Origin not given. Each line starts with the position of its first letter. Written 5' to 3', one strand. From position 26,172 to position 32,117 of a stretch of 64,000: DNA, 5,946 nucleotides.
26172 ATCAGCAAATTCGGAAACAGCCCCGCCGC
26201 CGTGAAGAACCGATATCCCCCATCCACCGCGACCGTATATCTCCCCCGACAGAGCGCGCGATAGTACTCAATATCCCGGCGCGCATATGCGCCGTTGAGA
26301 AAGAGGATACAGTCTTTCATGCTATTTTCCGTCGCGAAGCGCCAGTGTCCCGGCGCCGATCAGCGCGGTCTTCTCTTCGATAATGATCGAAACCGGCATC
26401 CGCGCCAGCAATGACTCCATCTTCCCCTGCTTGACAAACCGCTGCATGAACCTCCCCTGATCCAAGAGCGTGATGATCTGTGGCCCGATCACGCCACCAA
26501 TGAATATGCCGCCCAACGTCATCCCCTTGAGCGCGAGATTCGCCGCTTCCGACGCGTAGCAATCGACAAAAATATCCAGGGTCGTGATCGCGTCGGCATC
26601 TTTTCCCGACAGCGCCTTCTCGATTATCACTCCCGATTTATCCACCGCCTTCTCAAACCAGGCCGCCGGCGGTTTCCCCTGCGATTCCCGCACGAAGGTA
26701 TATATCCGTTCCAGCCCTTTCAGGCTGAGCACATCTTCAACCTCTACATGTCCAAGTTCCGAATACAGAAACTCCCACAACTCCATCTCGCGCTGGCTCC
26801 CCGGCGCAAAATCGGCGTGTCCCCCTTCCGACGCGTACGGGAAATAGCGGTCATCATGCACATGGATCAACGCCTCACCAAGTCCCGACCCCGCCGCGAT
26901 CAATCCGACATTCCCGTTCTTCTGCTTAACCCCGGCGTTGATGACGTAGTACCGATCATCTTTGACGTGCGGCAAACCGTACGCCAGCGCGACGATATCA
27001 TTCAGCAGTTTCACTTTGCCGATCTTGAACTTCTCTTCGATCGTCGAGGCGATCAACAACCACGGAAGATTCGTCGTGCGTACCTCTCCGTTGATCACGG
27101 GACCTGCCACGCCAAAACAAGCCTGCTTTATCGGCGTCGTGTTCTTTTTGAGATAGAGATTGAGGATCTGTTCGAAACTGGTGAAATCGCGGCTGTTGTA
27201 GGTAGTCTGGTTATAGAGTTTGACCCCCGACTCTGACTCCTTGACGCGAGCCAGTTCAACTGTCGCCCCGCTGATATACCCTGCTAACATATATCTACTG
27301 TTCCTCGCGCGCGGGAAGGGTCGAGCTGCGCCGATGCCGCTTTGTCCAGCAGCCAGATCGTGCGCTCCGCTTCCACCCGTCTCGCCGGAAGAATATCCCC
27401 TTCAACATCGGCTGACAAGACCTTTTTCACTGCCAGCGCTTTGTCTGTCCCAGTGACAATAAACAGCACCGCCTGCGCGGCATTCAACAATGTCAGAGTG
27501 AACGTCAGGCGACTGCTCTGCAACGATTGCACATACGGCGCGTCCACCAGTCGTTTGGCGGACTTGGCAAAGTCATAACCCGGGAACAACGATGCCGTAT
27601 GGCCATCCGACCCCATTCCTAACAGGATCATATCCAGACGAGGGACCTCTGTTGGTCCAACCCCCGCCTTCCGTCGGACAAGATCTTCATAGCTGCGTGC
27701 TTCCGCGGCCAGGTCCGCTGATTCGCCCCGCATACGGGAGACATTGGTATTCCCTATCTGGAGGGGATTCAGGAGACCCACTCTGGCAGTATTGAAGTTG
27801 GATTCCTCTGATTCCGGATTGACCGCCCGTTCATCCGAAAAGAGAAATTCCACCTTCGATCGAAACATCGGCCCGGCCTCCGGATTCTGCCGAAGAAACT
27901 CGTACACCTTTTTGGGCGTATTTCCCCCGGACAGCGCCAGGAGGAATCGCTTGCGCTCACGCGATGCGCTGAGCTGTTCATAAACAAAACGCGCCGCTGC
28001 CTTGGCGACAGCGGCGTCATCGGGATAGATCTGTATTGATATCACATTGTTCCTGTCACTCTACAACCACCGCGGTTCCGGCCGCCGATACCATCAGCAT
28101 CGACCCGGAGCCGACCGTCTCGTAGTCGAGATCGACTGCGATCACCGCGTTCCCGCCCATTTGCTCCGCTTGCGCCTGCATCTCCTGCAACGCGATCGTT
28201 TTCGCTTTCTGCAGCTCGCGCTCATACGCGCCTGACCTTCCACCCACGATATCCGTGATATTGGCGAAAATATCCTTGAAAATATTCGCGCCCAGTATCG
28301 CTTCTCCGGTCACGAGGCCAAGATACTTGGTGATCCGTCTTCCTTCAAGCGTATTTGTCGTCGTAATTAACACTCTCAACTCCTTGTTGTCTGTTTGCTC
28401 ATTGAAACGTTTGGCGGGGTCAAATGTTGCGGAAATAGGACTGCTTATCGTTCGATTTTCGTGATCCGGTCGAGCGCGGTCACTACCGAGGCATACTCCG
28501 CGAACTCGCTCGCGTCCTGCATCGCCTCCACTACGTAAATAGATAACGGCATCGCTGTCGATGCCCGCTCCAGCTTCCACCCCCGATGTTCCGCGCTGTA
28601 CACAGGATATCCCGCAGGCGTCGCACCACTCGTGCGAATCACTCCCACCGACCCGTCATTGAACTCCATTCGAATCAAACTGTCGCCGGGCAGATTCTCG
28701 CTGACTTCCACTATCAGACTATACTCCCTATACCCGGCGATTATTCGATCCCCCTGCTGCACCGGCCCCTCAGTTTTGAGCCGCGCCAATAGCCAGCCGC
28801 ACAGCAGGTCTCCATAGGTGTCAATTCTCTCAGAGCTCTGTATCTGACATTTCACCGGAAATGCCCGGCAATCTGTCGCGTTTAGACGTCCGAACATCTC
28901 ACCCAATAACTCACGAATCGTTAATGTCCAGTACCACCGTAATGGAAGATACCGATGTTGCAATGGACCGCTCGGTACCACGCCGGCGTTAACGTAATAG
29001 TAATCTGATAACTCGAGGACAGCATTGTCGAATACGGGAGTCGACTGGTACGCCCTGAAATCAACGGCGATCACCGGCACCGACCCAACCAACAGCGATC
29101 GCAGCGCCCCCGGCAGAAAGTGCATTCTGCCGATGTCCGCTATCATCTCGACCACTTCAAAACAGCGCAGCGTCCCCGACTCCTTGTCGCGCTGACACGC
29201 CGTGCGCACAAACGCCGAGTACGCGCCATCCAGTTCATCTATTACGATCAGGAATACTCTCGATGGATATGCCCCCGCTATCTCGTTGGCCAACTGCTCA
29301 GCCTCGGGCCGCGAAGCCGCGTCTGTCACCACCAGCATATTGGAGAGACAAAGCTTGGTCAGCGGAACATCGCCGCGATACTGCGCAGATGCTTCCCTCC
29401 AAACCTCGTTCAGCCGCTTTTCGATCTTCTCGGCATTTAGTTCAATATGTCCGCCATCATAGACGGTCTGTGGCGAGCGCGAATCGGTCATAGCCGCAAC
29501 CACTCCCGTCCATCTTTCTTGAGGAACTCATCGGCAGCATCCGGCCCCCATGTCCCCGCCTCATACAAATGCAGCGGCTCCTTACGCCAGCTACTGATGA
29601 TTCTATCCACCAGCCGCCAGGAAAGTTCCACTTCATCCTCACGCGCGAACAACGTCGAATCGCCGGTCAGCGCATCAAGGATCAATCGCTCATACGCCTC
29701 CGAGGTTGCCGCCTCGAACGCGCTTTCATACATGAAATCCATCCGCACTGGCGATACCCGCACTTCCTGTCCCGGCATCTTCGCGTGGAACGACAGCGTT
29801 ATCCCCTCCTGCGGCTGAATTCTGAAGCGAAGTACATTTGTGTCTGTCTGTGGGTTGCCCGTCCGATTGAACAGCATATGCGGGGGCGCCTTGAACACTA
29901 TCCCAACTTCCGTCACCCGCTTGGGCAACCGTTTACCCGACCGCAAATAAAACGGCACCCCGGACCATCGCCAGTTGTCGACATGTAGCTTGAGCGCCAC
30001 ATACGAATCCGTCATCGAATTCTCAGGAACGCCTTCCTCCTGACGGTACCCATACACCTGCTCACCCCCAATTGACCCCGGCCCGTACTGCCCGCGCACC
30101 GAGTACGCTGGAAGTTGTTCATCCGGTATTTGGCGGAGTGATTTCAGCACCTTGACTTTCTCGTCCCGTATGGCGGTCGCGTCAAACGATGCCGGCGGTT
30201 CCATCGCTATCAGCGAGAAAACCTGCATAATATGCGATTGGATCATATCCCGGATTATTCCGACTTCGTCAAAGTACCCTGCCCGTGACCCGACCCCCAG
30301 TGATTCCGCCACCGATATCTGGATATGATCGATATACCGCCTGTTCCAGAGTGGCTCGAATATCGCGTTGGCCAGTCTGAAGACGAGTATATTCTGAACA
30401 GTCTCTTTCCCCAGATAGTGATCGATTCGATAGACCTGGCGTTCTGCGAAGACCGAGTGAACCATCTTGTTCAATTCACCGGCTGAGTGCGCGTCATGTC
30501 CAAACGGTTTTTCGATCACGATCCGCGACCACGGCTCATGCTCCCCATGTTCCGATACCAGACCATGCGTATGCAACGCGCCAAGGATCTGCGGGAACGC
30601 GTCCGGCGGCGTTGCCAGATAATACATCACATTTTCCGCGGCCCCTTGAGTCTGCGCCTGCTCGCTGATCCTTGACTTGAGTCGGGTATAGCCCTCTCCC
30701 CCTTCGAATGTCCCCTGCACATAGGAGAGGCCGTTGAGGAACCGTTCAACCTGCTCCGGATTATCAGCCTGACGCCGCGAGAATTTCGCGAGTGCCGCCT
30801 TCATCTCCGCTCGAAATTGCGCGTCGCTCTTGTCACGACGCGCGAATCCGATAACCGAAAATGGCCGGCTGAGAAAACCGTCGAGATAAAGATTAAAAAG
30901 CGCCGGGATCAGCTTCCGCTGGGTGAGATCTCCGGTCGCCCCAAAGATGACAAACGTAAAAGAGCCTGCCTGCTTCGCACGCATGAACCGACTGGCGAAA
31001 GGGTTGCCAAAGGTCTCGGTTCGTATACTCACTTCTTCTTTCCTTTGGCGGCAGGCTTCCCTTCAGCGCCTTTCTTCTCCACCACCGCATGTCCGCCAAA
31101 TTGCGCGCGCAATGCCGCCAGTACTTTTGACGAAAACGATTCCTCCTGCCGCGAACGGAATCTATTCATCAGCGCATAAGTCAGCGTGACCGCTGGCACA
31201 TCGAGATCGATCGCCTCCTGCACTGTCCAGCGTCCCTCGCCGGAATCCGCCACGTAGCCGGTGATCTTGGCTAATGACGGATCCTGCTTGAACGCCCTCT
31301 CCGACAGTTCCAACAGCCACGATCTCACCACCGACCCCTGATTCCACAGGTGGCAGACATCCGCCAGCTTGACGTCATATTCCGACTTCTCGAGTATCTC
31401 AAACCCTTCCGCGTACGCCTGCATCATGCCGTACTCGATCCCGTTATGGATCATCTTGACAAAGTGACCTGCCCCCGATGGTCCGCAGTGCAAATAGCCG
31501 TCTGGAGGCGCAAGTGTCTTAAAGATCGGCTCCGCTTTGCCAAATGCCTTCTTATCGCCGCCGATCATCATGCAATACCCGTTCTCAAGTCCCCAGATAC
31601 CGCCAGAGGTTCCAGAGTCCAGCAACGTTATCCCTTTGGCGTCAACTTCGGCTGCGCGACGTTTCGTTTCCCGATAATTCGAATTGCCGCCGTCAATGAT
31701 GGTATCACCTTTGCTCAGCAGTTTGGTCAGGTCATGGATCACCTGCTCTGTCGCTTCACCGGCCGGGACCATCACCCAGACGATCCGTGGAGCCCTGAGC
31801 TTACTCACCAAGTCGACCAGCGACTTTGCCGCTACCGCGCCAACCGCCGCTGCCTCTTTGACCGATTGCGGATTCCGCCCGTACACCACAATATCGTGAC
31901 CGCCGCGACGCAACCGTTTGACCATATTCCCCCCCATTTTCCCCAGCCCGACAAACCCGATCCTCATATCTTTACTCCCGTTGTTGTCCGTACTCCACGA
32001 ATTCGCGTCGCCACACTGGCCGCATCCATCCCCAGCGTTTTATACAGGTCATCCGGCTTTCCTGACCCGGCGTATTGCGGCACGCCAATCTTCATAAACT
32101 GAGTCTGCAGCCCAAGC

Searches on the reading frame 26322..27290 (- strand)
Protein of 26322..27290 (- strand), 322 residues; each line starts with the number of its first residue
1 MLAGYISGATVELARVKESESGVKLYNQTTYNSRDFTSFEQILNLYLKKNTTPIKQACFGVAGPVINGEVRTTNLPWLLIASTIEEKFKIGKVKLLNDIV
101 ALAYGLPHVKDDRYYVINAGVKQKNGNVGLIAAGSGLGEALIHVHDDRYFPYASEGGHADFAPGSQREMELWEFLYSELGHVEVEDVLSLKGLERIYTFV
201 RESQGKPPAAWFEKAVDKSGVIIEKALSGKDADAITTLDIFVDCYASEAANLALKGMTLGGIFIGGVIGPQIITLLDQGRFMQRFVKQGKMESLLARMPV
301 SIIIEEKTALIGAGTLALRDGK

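Call 79: search_protein_families(library=pfam, proteins=[window:26322-27290:-], max_evalue=0.00001)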
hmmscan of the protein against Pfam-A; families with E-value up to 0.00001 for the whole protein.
window:26322-27290:- (322 aa): 1 family
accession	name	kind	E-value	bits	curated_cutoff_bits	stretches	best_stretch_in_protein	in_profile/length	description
PF02685.22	Glucokinase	-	6.2e-87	292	22.1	1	2-317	1-311/314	Glucokinase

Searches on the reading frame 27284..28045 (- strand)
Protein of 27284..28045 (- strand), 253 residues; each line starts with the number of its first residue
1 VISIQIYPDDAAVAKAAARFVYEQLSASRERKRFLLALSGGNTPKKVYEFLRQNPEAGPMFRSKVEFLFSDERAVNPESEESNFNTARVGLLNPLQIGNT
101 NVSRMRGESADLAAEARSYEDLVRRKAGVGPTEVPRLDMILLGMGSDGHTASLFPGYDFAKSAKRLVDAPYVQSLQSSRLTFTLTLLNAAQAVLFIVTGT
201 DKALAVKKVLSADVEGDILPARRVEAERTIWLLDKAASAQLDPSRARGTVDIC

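Call 80: search_protein_families(library=pfam, proteins=[window:27284-28045:-], max_evalue=0.00001)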
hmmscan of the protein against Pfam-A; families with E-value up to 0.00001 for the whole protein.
window:27284-28045:- (253 aa): 1 family
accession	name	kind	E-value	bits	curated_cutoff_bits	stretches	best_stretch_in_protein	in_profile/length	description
PF01182.26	Glucosamine_iso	-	1.3e-55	189.2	27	1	9-231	2-225/225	Glucosamine-6-phosphate isomerases/6-phosphogluconolactonase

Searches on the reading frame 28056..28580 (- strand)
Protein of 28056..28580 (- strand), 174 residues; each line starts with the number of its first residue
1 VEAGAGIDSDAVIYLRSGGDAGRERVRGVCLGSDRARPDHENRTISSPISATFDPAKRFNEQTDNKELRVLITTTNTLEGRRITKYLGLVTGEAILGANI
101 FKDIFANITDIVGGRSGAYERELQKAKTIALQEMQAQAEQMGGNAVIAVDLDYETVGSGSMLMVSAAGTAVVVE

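Call 80: search_protein_families(library=pfam, proteins=[window:28056-28580:-], max_evalue=0.00001)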
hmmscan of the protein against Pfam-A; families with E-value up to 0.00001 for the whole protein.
window:28056-28580:- (174 aa): 1 family
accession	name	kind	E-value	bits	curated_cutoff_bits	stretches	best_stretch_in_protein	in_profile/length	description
PF01906.23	YbjQ_1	-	3.2e-38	130.9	23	1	70-173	1-103/103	Putative heavy-metal-binding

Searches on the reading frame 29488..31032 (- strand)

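Call 80: search_protein_families(library=pfam, proteins=[window:29488-31032:-], max_evalue=0.00001)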
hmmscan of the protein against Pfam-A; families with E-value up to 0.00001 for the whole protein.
window:29488-31032:- (514 aa): 2 families
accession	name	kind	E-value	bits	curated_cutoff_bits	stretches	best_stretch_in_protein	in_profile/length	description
PF02781.21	G6PD_C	-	8e-126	419.5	27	1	216-511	1-295/296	Glucose-6-phosphate dehydrogenase, C-terminal domain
PF00479.28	G6PD_N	-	1e-64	219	22.1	1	28-214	1-183/183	Glucose-6-phosphate dehydrogenase, NAD binding domain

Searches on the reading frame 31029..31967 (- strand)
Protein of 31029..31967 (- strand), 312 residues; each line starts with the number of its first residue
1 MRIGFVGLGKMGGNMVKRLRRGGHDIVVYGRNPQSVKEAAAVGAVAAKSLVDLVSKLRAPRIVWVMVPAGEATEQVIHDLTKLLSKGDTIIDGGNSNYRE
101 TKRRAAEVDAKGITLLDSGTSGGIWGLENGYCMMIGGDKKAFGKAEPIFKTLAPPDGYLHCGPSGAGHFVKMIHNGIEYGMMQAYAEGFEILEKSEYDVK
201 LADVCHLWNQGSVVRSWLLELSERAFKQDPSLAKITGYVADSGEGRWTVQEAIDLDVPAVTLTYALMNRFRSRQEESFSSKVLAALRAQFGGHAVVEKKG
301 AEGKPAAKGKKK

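Call 80: search_protein_families(library=pfam, proteins=[window:31029-31967:-], max_evalue=0.00001)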
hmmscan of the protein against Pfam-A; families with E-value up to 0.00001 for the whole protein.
window:31029-31967:- (312 aa): 4 families
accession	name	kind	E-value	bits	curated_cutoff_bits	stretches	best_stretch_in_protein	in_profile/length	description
PF03446.21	NAD_binding_2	-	5.8e-43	147.1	21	1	2-153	1-153/161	NAD binding domain of 6-phosphogluconate dehydrogenase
PF00393.24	6PGD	-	1e-24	87.9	27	1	167-277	1-118/290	6-phosphogluconate dehydrogenase, C-terminal domain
PF03807.23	F420_oxidored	-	1.2e-07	32.7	21.6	1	2-92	1-90/94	NADP oxidoreductase coenzyme F420-dependent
PF02826.25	2-Hacid_dh_C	-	7.6e-06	25.9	25.1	0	2-79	38-111/178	D-isomer specific 2-hydroxyacid dehydrogenase, NAD binding domain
